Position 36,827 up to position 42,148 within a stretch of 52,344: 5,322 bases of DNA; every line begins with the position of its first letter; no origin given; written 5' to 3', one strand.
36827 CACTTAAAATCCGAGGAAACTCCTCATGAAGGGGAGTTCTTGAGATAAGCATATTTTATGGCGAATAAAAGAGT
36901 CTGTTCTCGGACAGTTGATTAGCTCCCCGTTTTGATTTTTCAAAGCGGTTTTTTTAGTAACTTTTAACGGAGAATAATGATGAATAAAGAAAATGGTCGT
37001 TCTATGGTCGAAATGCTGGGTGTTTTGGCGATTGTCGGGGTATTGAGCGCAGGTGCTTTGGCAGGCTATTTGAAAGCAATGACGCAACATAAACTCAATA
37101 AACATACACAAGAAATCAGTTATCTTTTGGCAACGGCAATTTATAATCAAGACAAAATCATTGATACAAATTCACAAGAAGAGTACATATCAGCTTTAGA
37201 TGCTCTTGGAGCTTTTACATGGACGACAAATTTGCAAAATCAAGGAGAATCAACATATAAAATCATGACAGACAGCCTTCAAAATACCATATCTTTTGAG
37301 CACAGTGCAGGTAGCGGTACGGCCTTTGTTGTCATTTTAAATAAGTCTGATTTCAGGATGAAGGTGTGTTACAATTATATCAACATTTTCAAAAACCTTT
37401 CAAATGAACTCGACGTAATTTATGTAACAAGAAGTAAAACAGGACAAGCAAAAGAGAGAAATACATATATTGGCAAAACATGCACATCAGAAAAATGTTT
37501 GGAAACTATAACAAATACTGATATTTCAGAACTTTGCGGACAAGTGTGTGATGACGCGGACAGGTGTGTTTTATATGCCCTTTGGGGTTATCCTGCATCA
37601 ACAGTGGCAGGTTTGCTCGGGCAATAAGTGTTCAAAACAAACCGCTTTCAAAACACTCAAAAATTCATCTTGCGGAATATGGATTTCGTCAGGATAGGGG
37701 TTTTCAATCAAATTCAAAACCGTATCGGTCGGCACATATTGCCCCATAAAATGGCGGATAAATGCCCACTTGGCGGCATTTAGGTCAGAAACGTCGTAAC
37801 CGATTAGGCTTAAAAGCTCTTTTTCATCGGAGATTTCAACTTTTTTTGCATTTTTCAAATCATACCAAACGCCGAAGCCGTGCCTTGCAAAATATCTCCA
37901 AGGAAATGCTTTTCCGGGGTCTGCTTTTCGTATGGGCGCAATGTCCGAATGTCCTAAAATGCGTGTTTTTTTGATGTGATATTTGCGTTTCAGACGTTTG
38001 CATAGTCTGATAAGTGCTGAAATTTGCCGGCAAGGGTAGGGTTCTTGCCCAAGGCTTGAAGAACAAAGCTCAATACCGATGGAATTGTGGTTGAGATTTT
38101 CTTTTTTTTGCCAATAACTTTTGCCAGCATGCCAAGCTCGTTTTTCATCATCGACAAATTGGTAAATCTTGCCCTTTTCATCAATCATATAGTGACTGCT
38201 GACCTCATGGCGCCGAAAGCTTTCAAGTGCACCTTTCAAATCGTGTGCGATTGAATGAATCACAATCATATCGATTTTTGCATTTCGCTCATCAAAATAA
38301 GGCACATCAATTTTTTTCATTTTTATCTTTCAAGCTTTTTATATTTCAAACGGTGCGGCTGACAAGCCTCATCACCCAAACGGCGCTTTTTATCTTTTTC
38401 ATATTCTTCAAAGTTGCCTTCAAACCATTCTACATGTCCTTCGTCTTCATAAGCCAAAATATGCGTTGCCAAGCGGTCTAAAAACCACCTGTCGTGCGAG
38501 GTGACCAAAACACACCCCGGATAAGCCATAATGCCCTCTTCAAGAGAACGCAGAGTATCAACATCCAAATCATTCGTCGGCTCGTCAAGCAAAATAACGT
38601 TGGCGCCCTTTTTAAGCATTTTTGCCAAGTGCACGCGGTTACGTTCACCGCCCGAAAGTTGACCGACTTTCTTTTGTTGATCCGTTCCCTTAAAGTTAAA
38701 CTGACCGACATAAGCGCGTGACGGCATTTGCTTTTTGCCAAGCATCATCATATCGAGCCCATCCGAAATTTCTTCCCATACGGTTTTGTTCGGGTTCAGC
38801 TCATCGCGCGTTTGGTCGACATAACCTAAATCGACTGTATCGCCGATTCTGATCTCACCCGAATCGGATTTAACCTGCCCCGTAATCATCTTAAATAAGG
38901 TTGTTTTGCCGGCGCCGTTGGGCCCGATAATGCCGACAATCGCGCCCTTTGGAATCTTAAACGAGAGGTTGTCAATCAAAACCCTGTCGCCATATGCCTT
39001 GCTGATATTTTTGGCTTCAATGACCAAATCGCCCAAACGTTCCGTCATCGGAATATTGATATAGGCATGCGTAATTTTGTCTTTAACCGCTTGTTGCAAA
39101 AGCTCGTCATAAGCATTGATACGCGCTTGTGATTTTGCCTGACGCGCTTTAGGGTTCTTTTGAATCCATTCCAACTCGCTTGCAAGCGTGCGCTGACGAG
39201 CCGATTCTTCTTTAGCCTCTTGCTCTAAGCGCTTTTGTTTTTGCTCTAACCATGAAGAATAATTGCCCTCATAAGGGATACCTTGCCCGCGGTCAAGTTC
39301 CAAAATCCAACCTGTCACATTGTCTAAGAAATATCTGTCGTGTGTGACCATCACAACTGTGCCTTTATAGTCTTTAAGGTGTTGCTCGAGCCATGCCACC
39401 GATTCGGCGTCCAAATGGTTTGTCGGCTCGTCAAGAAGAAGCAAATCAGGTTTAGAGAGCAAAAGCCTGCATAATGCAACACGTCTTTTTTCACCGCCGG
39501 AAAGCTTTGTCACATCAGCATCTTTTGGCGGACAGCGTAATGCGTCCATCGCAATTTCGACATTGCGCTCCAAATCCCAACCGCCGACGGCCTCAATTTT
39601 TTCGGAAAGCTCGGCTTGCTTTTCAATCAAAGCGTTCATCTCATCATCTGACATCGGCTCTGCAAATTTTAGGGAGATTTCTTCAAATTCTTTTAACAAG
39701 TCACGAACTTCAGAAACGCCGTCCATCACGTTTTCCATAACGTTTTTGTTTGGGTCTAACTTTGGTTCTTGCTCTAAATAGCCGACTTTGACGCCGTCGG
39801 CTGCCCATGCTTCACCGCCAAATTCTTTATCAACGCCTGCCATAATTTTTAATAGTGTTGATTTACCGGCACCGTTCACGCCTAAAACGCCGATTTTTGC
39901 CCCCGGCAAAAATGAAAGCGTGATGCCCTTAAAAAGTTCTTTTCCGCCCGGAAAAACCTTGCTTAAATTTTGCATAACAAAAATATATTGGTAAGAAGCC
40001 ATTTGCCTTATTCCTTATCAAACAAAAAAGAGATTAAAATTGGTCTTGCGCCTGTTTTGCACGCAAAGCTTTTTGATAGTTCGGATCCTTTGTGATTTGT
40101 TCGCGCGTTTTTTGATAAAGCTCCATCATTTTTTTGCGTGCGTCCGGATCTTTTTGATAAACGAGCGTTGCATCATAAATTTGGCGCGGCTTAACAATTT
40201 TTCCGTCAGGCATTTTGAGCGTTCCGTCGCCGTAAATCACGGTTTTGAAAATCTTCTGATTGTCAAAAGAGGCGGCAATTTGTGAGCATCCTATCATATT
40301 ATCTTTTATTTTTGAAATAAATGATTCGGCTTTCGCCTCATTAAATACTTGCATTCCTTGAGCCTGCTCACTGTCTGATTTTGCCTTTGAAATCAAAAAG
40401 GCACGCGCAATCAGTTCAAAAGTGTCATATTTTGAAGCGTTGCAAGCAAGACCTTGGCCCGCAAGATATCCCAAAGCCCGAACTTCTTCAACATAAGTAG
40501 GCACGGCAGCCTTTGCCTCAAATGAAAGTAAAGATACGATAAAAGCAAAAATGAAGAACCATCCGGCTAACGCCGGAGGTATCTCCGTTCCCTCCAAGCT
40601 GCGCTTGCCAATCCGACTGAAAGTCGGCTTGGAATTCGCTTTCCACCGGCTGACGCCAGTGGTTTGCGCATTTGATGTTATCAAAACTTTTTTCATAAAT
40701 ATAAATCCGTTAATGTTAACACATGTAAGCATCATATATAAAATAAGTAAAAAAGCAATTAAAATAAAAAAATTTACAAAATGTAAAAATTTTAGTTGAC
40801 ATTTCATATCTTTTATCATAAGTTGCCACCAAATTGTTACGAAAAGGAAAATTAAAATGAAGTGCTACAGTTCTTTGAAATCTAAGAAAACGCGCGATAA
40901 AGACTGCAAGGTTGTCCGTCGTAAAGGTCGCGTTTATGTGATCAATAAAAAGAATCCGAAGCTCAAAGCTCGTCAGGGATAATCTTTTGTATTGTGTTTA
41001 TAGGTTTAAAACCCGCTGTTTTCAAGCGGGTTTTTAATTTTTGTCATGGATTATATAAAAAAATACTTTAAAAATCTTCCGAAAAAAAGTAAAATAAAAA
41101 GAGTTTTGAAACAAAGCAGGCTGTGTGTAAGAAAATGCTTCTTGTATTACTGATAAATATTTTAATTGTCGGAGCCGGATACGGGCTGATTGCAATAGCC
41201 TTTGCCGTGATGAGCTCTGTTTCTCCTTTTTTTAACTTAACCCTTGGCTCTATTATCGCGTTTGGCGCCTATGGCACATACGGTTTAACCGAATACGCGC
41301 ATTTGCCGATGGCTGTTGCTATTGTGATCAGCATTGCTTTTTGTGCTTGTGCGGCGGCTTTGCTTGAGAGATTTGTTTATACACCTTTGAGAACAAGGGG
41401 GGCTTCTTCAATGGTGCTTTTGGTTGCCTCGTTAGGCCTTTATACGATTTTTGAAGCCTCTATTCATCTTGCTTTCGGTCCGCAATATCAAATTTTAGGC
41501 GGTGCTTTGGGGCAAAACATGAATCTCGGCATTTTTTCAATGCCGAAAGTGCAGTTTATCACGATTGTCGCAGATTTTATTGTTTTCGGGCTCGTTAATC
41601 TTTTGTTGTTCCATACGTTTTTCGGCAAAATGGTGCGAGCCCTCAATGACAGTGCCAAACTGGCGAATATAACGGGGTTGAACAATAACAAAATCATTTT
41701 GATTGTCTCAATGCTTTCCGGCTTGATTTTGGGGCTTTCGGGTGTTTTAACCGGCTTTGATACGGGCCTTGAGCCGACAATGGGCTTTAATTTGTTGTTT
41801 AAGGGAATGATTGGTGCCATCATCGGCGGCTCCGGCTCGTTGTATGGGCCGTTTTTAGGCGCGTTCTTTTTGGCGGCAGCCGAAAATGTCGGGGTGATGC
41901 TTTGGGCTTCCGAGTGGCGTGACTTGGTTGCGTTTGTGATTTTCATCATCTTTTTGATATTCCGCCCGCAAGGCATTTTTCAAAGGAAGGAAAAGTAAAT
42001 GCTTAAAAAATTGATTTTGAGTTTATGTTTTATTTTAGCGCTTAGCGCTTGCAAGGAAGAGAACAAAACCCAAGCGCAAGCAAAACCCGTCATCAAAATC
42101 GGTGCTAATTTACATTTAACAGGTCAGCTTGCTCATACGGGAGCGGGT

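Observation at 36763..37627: The same leader RNA controls a type IV pilin-like gene, linking LRR adhesin paralogs and a pilin in one putative surface regulon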

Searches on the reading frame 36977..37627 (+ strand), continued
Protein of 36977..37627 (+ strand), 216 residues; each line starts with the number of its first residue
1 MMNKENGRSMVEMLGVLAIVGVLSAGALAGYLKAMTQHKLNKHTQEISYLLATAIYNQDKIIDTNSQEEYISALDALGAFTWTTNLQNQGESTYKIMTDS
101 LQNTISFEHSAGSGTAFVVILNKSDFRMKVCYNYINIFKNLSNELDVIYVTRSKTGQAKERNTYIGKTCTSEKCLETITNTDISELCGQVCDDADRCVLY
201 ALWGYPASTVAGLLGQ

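Call 61: find_encoding_contigs(protein=P0074, flank=10000, max_places=2)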
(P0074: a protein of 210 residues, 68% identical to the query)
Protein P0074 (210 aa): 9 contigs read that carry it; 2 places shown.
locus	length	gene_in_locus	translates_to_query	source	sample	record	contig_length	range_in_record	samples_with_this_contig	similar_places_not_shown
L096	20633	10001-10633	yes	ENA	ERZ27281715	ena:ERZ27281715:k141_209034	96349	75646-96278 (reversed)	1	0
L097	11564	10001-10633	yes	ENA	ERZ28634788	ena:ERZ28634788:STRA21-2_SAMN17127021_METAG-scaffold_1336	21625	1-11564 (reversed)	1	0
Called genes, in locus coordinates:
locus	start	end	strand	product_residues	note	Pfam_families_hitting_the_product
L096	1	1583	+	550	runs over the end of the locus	?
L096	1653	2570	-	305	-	PF01715:IPPT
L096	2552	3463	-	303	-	PF01820:Dala_Dala_lig_N, PF02222:ATP-grasp, PF02655:ATP-grasp_3 (weak), PF07478:Dala_Dala_lig_C, PF13535:ATP-grasp_4 (weak)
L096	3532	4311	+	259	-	PF11306:DUF3108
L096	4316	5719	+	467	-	PF01136:Peptidase_U32, PF16325:Peptidase_U32_C (faint)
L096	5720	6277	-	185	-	PF02659:Mntp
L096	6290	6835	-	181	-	-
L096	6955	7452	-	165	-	PF01196:Ribosomal_L17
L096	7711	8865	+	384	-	-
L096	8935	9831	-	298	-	PF00702:Hydrolase, PF13344:Hydrolase_6, PF13419:HAD_2, PF13242:Hydrolase_like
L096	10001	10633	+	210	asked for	-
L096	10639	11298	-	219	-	-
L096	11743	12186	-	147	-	-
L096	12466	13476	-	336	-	PF01193:RNA_pol_L, PF01000:RNA_pol_A_bac, PF03118:RNA_pol_A_CTD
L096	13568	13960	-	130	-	PF00411:Ribosomal_S11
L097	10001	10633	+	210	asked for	-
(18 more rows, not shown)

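Call 92: find_encoding_contigs(protein=P0001, flank=3000, max_places=2)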
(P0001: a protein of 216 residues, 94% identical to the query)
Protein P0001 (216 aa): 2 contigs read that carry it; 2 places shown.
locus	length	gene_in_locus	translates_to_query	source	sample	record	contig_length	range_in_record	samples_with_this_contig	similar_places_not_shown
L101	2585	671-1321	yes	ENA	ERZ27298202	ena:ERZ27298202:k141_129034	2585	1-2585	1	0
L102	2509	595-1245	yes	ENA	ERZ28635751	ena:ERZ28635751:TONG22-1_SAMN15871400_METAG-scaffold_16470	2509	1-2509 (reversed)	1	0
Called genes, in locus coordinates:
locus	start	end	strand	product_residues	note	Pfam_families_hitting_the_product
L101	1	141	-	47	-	?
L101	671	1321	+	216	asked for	-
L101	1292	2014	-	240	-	PF01510:Amidase_2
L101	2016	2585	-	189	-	?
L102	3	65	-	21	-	?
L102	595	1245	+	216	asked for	-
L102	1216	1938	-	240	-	PF01510:Amidase_2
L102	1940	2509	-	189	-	?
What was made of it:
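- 37598..38320 (-): Convergent N-acetylmuramoyl-L-alanine amidase gene (Amidase_2). Its last 30 nt overlap the last 30 nt of the pilin-like ORF (37598-37627). It is not part of the regulated unit. The same arrangement is seen in L101 and L102 (call 92).
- Checked: The same overlap is kept in the ortholog loci L101 and L102 (call 92).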

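Call 93: find_encoding_contigs(protein=P0002, flank=5000, max_places=1)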
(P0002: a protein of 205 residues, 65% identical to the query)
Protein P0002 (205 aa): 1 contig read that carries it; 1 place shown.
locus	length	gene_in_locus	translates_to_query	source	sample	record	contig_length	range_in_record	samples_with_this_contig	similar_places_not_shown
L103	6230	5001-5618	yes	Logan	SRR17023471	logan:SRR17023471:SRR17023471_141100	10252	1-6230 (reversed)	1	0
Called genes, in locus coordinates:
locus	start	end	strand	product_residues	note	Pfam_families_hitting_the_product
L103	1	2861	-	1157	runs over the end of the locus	PF23357:DUF7088, PF09822:ABC_transp_aux, PF14238:DUF4340 (weak)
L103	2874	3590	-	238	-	PF02463:SMC_N (faint), PF13175:AAA_15 (faint), PF13476:AAA_23 (weak), PF00005:ABC_tran, PF13304:AAA_21 (weak)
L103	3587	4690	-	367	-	PF03702:AnmK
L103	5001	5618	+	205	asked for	-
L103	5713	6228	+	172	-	?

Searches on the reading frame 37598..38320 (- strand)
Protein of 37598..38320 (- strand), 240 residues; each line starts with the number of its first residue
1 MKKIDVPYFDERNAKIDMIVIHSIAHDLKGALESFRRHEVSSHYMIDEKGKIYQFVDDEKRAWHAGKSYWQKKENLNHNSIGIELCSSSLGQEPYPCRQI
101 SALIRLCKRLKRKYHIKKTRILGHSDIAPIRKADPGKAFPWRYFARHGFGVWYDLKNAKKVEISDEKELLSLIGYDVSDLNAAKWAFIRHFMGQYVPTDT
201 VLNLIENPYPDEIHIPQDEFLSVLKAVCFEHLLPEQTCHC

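Call 13: search_protein_families(library=pfam, proteins=[window:37598-38320:-], max_evalue=0.1)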
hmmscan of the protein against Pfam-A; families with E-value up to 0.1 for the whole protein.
window:37598-38320:- (240 aa): 2 families
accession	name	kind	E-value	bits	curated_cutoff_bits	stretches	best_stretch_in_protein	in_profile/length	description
PF01510.30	Amidase_2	-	2.4e-34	118.9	26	1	13-137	2-131/131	N-acetylmuramoyl-L-alanine amidase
PF10383.15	Clr2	-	0.024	15.7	25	1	11-165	32-127/136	Transcription-silencing protein Clr2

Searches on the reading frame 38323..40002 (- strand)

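Call 40: search_protein_families(library=pfam, proteins=[window:38323-40002:-], max_evalue=0.00001)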
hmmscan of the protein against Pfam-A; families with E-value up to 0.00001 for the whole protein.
window:38323-40002:- (559 aa): 4 families
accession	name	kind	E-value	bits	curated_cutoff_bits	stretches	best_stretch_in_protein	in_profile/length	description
PF00005.33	ABC_tran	-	8.4e-57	192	25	2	344-477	2-137/137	ABC transporter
PF13304.12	AAA_21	-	1.2e-16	62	27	0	166-227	237-304/304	AAA domain, putative AbiEii toxin, Type IV TA system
PF12848.13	ABC_tran_Xtn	-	3.8e-16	59.4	25.9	1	234-305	1-74/85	ABC transporter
PF02463.25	SMC_N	-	3.6e-08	33.6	40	0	135-228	135-204/220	RecF/RecN/SMC N terminal domain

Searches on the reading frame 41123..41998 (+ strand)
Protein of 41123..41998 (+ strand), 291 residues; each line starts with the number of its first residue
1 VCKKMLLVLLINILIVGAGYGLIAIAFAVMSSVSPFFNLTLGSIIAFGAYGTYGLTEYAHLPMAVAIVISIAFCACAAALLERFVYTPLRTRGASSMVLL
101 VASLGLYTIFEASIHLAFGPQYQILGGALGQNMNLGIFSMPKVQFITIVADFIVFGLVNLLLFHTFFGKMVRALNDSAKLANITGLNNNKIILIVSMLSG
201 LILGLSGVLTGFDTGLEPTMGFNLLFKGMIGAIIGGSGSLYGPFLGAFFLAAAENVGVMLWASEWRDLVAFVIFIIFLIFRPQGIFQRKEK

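Call 40: search_protein_families(library=pfam, proteins=[window:41123-41998:+], max_evalue=0.00001)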
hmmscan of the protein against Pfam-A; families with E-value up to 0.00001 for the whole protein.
window:41123-41998:+ (291 aa): 1 family
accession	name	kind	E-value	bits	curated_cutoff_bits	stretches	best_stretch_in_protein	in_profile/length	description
PF02653.21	BPD_transp_2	-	2.2e-24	86.5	26.8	1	10-278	2-269/269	Branched-chain amino acid transport system / permease component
